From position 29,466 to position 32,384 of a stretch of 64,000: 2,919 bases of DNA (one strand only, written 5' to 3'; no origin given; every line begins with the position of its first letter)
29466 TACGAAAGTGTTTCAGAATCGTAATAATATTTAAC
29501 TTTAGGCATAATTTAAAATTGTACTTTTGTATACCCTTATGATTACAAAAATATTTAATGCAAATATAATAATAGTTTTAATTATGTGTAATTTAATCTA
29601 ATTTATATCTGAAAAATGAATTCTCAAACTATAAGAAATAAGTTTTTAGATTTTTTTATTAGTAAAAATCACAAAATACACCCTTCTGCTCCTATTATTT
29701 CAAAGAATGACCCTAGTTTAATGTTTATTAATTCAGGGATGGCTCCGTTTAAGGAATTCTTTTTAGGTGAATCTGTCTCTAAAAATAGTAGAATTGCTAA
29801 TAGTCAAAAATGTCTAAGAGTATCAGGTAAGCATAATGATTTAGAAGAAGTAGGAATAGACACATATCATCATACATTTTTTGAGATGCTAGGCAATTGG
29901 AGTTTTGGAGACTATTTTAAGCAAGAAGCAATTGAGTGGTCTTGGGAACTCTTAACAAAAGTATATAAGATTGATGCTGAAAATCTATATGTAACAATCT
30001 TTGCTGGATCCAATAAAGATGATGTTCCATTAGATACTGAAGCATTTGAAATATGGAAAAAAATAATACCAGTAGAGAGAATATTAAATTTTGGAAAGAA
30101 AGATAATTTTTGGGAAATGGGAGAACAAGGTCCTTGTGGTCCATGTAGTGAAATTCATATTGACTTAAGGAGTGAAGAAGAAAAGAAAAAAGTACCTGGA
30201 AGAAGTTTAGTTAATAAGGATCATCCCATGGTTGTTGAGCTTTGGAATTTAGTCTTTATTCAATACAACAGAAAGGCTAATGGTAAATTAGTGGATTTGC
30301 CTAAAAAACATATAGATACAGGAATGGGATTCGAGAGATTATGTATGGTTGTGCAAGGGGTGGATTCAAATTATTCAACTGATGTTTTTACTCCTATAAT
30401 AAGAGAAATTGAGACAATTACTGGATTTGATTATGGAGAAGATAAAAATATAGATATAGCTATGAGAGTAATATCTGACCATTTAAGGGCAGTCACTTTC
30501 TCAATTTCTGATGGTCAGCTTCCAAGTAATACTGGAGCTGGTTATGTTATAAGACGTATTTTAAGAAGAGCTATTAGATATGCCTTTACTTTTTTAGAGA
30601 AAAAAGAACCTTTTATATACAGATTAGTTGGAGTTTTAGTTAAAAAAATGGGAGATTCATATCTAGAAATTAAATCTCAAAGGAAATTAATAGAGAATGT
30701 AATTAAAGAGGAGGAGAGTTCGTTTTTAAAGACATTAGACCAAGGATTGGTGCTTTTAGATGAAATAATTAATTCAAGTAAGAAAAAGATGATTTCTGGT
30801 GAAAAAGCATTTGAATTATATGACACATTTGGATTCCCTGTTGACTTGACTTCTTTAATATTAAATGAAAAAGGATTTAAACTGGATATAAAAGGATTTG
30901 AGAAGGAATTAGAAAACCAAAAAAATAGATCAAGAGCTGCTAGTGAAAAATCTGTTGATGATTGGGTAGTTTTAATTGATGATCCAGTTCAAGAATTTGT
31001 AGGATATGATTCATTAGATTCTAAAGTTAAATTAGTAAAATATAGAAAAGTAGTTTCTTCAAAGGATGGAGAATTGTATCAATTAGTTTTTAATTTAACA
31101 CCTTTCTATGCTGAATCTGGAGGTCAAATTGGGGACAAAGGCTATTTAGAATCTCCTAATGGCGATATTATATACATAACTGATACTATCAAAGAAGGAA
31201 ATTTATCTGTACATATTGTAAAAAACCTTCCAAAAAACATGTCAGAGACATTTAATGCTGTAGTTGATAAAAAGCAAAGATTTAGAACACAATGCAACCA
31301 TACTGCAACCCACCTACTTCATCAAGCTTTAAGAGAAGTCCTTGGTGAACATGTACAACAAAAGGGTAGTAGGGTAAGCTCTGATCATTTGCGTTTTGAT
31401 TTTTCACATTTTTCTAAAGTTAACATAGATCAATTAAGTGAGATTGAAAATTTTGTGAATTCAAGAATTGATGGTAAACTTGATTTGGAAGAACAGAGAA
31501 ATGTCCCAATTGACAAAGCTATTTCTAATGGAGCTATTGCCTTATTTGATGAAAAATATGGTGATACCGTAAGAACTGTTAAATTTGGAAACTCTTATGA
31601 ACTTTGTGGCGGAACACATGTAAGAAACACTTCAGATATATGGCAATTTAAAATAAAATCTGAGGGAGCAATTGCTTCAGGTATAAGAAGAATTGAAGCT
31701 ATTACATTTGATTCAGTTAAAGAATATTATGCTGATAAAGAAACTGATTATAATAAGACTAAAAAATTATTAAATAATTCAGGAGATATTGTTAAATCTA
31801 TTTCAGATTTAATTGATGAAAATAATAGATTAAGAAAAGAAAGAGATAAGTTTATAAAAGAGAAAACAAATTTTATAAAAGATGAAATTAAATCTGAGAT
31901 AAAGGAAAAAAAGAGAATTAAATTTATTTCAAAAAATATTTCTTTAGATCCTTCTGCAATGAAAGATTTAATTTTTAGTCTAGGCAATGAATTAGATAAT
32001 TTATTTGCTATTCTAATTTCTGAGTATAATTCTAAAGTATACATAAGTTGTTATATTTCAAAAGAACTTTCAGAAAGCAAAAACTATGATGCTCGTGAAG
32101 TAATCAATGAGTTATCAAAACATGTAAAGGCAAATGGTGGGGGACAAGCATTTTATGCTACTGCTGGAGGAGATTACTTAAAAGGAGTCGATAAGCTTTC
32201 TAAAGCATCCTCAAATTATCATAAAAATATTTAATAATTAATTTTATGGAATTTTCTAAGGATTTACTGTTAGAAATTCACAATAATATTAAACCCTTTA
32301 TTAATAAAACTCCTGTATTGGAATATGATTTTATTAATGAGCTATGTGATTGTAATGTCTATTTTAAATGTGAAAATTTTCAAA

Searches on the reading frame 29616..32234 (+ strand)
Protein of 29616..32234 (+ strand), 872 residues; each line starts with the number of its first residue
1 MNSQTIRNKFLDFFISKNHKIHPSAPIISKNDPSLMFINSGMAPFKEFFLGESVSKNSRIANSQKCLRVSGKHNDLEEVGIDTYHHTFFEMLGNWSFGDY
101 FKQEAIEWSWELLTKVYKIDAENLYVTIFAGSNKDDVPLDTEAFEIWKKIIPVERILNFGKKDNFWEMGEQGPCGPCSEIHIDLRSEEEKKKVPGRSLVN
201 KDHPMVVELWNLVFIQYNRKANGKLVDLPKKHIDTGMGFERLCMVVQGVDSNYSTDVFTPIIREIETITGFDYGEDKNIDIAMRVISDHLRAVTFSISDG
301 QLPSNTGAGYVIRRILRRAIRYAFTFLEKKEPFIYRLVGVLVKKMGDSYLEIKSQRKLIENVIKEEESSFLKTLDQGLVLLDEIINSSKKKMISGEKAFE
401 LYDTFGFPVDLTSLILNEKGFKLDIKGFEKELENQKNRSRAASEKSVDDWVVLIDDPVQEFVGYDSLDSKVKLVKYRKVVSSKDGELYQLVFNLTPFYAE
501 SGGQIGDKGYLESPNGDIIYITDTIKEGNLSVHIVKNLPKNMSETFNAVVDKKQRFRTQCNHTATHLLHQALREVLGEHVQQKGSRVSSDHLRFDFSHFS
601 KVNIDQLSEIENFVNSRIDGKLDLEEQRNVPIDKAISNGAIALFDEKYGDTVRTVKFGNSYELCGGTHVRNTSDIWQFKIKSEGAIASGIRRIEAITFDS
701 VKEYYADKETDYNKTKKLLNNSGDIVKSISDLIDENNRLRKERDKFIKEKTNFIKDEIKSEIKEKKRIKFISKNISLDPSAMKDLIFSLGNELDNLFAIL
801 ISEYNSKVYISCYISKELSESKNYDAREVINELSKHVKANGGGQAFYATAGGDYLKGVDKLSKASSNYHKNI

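Call 61: search_protein_families(library=pfam, proteins=[window:29616-32234:+], max_evalue=0.00001)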
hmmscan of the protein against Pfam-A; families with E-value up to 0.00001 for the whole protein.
window:29616-32234:+ (872 aa): 3 families
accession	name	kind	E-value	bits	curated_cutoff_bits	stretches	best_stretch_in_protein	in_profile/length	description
PF01411.24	tRNA-synt_2c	-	2e-197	657.6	30.3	1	6-551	2-549/552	tRNA synthetases class II (A)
PF07973.19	tRNA_SAD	-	5e-15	55.6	24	1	652-694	1-44/44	Threonyl and Alanyl tRNA synthetase second additional domain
PF02272.25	DHHA1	-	9.5e-06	26.5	25.9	0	776-866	12-97/102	DHHA1 domain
